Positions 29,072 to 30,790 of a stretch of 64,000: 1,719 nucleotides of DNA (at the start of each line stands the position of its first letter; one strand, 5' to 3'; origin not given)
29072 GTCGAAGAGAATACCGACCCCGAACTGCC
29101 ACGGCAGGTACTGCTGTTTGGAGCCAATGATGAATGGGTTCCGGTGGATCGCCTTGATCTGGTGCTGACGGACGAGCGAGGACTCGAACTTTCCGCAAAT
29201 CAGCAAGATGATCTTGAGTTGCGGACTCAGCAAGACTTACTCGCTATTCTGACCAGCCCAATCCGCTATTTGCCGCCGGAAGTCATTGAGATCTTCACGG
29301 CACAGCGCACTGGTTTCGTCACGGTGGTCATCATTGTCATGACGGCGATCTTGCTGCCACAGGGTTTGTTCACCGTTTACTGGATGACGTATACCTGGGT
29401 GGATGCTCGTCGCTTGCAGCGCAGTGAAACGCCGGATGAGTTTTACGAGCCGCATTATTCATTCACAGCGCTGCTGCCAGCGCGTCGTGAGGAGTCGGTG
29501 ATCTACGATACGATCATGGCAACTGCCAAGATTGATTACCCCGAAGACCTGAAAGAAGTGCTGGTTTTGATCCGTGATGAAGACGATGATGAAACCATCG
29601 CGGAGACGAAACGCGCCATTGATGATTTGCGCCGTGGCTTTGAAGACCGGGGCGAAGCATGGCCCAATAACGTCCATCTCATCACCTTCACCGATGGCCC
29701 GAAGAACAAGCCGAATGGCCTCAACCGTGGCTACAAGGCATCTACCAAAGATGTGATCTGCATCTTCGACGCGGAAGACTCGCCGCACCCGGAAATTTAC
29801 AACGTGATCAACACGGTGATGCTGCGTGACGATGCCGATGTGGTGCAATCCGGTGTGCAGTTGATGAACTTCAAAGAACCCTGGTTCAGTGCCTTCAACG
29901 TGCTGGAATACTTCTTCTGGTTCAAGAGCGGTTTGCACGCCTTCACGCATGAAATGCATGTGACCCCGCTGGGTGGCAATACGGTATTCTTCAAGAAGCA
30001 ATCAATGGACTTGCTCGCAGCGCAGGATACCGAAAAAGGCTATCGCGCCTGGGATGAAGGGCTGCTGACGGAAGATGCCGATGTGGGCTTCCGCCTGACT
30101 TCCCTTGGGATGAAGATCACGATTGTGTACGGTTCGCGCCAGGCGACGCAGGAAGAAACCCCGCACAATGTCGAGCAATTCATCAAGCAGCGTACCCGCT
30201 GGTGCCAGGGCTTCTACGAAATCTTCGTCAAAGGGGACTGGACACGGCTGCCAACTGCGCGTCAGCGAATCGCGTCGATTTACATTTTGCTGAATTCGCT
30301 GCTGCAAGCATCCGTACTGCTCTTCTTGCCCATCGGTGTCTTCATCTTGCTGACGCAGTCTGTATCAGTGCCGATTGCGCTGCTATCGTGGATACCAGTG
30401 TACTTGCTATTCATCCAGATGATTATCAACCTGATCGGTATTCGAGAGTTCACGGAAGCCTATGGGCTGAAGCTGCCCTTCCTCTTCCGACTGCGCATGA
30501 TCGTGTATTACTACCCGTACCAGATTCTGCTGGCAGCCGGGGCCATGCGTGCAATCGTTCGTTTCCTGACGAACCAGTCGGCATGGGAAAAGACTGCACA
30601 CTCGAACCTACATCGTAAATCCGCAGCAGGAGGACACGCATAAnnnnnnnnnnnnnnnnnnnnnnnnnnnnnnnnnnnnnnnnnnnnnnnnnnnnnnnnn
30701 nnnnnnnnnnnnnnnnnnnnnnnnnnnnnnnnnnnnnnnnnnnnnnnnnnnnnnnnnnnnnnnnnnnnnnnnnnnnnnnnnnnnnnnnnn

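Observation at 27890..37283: Candidate undescribed envelope-glycan system: VWA-fused processive synthase, GT-C partner, catalytically dead GH18 and a Nod-like tailoring operon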

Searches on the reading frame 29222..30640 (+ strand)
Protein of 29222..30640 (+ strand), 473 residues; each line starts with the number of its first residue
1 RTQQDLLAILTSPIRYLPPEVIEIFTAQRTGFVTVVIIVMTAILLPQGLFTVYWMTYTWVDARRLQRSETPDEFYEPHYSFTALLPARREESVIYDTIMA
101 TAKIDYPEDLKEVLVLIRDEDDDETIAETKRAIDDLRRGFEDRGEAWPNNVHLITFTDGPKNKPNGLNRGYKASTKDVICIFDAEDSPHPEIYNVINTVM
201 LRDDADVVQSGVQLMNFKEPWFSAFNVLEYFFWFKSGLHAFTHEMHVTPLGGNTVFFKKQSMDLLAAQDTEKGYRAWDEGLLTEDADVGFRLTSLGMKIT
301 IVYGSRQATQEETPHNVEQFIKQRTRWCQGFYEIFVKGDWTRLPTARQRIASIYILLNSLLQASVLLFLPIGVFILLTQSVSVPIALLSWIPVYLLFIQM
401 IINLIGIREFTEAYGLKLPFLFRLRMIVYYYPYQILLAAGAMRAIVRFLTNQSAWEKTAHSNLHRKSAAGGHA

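Call 24: find_homologous_proteins(query=window:29222-30640:+, max_evalue=1e-10)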
Query window:29222-30640:+ (473 aa): 3521 proteins with E <= 1e-10 among 8000 candidates; the best 120 are listed.
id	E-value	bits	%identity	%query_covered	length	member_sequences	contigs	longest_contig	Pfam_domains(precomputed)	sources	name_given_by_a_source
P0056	2.4e-225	767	69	99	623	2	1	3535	PF13632.13,PF13506.14,PF13641.13,PF00535.33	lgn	-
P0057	7.1e-188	643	59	99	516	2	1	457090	PF13632.13,PF13506.14,PF13641.13,PF00535.33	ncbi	-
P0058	3.9e-187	641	60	99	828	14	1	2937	PF13632.13,PF13506.14,PF13641.13,PF23457.2,PF01476.27,PF00535.33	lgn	-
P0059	3.5e-185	634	63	90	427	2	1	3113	PF13632.13,PF13506.14,PF13641.13,PF00535.33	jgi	jgi:cellulose synthase/poly-beta-1,6-N-acetylglucosamine synthase-like glycosyltransferase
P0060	1.1e-184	633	60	98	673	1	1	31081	PF13632.13,PF13506.14,PF13641.13,PF00535.33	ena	-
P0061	3.7e-171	588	58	93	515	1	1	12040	PF13632.13,PF13506.14,PF13641.13,PF00535.33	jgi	jgi:glycosyltransferase XagB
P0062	7.7e-164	564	58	92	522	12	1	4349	PF13632.13,PF13506.14,PF13641.13,PF03552.21,PF00535.33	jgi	jgi:cellulose synthase/poly-beta-1,6-N-acetylglucosamine synthase-like glycosyltransferase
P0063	8.9e-163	561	59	89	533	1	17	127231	PF13632.13,PF13506.14,PF13641.13,PF00535.33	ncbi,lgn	-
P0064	4.7e-160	552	54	98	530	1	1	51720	PF13632.13,PF13506.14,PF13641.13,PF00535.33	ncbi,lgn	-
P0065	1.8e-157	543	56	89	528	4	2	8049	PF13632.13,PF13506.14,PF13641.13,PF00535.33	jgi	jgi:glycosyltransferase XagB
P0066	5.2e-157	542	56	92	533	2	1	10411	PF13632.13,PF13506.14,PF13641.13,PF00535.33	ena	-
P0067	1.9e-155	536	55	89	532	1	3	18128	PF13632.13,PF13506.14,PF13641.13,PF00535.33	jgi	jgi:glycosyltransferase XagB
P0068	1.1e-154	534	55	89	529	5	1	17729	PF13632.13,PF13506.14,PF13641.13,PF00535.33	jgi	-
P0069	4.6e-153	529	56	89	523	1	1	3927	PF13632.13,PF13506.14,PF13641.13,PF00535.33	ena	-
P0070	3.3e-152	526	52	96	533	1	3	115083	PF13632.13,PF13506.14,PF13641.13,PF00535.33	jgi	jgi:glycosyltransferase XagB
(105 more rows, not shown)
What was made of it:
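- Tried and rejected: I repeated it with the catalytic half (call 24).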

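Call 27: search_solved_structures(query=A2, max_evalue=1, show_alignments=3)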
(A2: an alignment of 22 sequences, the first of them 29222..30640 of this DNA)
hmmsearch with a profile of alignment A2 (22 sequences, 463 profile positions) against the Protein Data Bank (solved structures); distinct sequences matched with E-value up to 1: 20.
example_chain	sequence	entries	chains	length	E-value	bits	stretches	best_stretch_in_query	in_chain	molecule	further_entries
7lby_A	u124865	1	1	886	3.2e-11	45.7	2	245-367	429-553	Cellulose synthase catalytic subunit [UDP-forming]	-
9b8v_E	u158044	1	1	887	3.2e-11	45.7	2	245-367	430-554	Cellulose synthase catalytic subunit [UDP-forming]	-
9fmv_A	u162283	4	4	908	3.6e-11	45.5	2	245-367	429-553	Cellulose synthase catalytic subunit [UDP-forming]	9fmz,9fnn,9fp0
5ej1_A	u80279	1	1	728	7.7e-11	44.4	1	249-389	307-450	Putative cellulose synthase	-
4hg6_A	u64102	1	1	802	1e-10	44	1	249-389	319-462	Cellulose Synthase Subunit A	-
4p00_A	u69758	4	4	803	1e-10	44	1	249-389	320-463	Cellulose Synthase A subunit | Cellulose Synthase subunit A | Putative cellulose synthase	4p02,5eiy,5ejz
6yv7_A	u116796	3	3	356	1.2e-06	30.6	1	63-182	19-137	Glycosyl transferase, family 2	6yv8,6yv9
6yv7_B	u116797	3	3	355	1.3e-06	30.6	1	63-182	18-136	Glycosyl transferase, family 2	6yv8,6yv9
6p61_A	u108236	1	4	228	0.00095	21.1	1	86-225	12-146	Glycosyltransferase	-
8dqk_A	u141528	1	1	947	0.0051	18.7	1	253-390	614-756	Cellulose synthase-like CslF6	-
7d5k_A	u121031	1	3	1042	0.041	15.7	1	264-398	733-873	Cellulose synthase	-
5tze_C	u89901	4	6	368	0.069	14.9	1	88-204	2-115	Glycosyl transferase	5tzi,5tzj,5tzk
6wlb_A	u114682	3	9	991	0.11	14.3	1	255-390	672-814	Cellulose synthase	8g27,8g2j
8k52_A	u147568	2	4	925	0.15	13.8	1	284-365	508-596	chitin synthase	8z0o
7wjm_A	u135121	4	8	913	0.15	13.8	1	284-365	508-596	Chitin synthase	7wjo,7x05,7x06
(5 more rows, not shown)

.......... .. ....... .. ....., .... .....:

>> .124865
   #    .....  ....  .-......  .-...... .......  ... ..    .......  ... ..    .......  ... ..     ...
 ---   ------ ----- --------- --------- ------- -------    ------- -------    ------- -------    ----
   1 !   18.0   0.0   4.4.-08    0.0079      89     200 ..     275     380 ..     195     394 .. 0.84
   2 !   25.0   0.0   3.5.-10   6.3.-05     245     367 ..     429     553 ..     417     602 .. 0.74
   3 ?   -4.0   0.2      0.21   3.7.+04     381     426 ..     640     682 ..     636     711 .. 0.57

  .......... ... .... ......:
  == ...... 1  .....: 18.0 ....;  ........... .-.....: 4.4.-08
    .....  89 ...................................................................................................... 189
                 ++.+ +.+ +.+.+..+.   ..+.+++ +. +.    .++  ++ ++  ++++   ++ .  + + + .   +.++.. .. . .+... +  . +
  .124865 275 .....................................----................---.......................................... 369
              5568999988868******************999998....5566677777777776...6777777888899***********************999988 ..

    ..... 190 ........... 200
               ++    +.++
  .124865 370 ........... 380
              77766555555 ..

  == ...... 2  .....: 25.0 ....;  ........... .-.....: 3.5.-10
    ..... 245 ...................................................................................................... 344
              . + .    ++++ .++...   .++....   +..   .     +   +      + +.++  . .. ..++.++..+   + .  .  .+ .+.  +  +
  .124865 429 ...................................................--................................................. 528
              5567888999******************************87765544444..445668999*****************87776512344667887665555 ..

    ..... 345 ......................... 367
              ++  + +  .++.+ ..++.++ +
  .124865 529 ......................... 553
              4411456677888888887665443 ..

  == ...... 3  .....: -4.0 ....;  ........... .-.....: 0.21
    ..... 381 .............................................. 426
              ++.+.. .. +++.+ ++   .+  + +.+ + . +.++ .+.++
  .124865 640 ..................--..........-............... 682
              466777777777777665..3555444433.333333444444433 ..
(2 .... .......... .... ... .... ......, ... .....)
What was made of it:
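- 30068..30082 (+): TEDAD motif, aa 736-740 (catalytic base region). Aligns with TEDA of E. coli BcsA (call 27).
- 30188..30202 (+): QRTRW (QxxRW) motif, aa 776-780, on an interface helix. Aligns with QRIRW of BcsA (call 27).
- On Membrane-embedded processive GT2 synthases (BcsA/HAS/Chs/PgaC superfamily): They align with the BcsA motifs (call 27).
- On NodC/chitin synthase and canonical nod cluster: PDB chitin synthases at E 0.15 (call 27).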

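Call 31: find_related_loci(query=A2, collection=genome_contigs, flank=10000)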
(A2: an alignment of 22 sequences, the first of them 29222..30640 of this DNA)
Query A2 (473 aa) in genome_contigs; peptide patterns used: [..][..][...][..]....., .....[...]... (x = any residue, [..] = any of these).
599 stretches matched a pattern (row limit reached: there are more); 585 encode a relative of the query (tblastn E <= 1e-3); the best 80 are kept; 80 distinct loci.
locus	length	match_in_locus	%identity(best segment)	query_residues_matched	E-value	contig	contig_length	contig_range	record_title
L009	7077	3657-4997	62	4-469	0e+0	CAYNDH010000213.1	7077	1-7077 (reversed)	MAG TPA_asm: uncultured Anaerolineaceae bacterium isolate SRP220891_co3_471 genome assembly, contig: NODE_19521_length_7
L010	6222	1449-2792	61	3-468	0e+0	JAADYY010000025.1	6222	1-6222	MAG: Chloroflexi bacterium isolate TC_22 k99_45709, whole genome shotgun sequence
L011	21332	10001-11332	62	6-467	0e+0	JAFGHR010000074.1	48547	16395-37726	MAG: Anaerolineae bacterium isolate Zod_Metabat.151 k87_8974638, whole genome shotgun sequence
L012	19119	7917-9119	59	46-465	4e-163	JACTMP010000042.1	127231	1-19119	MAG: Chloroflexota bacterium isolate BJ8 scaffold_117, whole genome shotgun sequence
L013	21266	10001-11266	50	25-469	7e-144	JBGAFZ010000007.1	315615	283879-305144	MAG: Aggregatilineales bacterium isolate MAG_MBR_H125.55 MBRH125-55_opera_contig_260, whole genome shotgun sequence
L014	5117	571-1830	49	30-468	5e-140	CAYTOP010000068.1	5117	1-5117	MAG TPA_asm: uncultured Gammaproteobacteria bacterium isolate SRP050083_co1_427 genome assembly, contig: NODE_9997_lengt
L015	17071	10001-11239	45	33-465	3e-134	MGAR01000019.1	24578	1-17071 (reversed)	MAG: Candidatus Roizmanbacteria bacterium RIFCSPLOWO2_01_FULL_41_22 rifcsplowo2_01_scaffold_3328, whole genome shotgun s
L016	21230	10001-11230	47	37-466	3e-132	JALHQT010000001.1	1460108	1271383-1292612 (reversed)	MAG: Anaerolineae bacterium isolate maxbin.031 c_000000000006, whole genome shotgun sequence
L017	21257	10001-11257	45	31-469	2e-128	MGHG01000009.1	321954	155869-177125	MAG: Candidatus Woesebacteria bacterium RIFCSPLOWO2_01_FULL_39_23 rifcsplowo2_01_scaffold_4, whole genome shotgun sequen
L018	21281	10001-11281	45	21-469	2e-128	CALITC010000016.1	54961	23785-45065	MAG: uncultured Patescibacteria group bacterium isolate R4_Bin_METABAT__121_1 genome assembly, contig: c_000003199558, w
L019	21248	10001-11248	44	33-469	1e-127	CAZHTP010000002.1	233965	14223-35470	MAG TPA_asm: uncultured Gammaproteobacteria bacterium isolate SRP192515_co2_50 genome assembly, contig: NODE_20_length_2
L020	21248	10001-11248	46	31-467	4e-125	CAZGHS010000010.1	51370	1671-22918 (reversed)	MAG TPA_asm: uncultured Gammaproteobacteria bacterium isolate SRP286056_co1_760 genome assembly, contig: NODE_640_length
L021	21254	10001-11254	45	24-464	3e-125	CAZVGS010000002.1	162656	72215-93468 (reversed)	MAG TPA_asm: uncultured Gammaproteobacteria bacterium isolate binchicken_co16_182 genome assembly, contig: NODE_121_leng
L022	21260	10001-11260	46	29-469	7e-124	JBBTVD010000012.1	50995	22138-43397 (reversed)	MAG: Patescibacteria group bacterium isolate H14-bin010_1 H14_bin010_1_000000000012, whole genome shotgun sequence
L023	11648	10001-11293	44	6-465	1e-123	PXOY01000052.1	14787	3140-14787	MAG: Parcubacteria group bacterium SW_4_49_11 sw_4_scaffold_952, whole genome shotgun sequence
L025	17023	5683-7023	61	4-469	0e+0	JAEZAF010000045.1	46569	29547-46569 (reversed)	MAG: Chloroflexota bacterium isolate OH_CBrB_139 k127_618532, whole genome shotgun sequence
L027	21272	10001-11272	44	30-471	6e-122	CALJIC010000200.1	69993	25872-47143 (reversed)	MAG TPA_asm: uncultured Roseiflexaceae bacterium isolate SRR5251193_bin.98_CONCOCT_v1.1_MAG genome assembly, contig: ERZ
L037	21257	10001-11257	44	32-468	1e-116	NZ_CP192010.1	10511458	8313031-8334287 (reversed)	Dactylosporangium sp. CA-052675 chromosome, complete genome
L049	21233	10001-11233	43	36-467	4e-113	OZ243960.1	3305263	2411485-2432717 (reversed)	MAG: Rubrobacteraceae bacterium isolate 6d3ed29e-e20b-42c7-a023-2236d73a9153 genome assembly, chromosome: 1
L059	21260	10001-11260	42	30-467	3e-112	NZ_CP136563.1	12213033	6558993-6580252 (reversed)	Streptomyces iranensis strain DSM 41954 chromosome, complete genome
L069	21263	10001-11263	42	23-468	2e-110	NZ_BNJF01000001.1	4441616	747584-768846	Ktedonospora formicarum strain SOSP1-1 sequence01, whole genome shotgun sequence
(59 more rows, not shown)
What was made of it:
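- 585 GT2 relatives were found in genome_contigs (call 31).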

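Call 39: predict_structure(alignment_id=A3)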
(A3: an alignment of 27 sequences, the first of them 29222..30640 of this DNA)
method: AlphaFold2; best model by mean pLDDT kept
length: 473 residues; sequences in the alignment: 27
mean_pLDDT: 88.6   pTM: 0.87
mean pLDDT of the five models: 88.6, 87.5, 86.6, 86.2, 85.7
residues with pLDDT >= 90: 300; 70-90: 145; 50-70: 20; < 50: 8
segments of 3 or more residues with pLDDT < 50: 1-3, 469-473
pLDDT, mean of each block of 10 residues (from residue 1): 59 75 78 92 92 90 79 96 95 94 96 93 92 96 93 93 92 97 91 97 96 74 87 91 92 88 87 78 92 95 87 88 93 94 96 94 88 86 93 93 92 87 90 93 95 78 64 37
secondary structure, 60 per line:
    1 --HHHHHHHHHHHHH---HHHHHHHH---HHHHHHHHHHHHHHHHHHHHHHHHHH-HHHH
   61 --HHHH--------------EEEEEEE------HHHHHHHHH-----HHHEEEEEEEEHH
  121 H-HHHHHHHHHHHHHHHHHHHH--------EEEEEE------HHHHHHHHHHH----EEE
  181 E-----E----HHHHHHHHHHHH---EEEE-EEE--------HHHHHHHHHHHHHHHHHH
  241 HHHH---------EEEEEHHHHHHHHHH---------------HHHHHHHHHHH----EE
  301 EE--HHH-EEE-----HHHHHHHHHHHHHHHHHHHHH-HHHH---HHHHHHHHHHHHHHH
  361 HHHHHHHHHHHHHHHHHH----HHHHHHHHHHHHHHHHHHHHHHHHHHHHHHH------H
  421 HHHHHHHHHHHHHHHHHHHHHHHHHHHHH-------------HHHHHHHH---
elements in order: H3-15 H19-26 H30-55 H57-60 H63-66 E81-87 H94-102 E111-118 H123-142 E151-156 H163-173 E178-181 H192-203 E207-210 E212-214 H223-244 E254-258 H259-268 H284-294 E299-302 E309-311 H317-337 H339-342 H346-378 H383-413 H420-449 H463-470
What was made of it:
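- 30188..30202 (+): Helix 317-337 of the model (call 39).
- On Membrane-embedded processive GT2 synthases (BcsA/HAS/Chs/PgaC superfamily): Model pLDDT 88.6, with 1+3 long helices (call 39).
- Closest known: Bacterial cellulose synthase operons. Different: Only 1+3 TM helices instead of 8 (call 39; BcsA count from knowledge).
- The model has pLDDT 88.6 (call 39).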
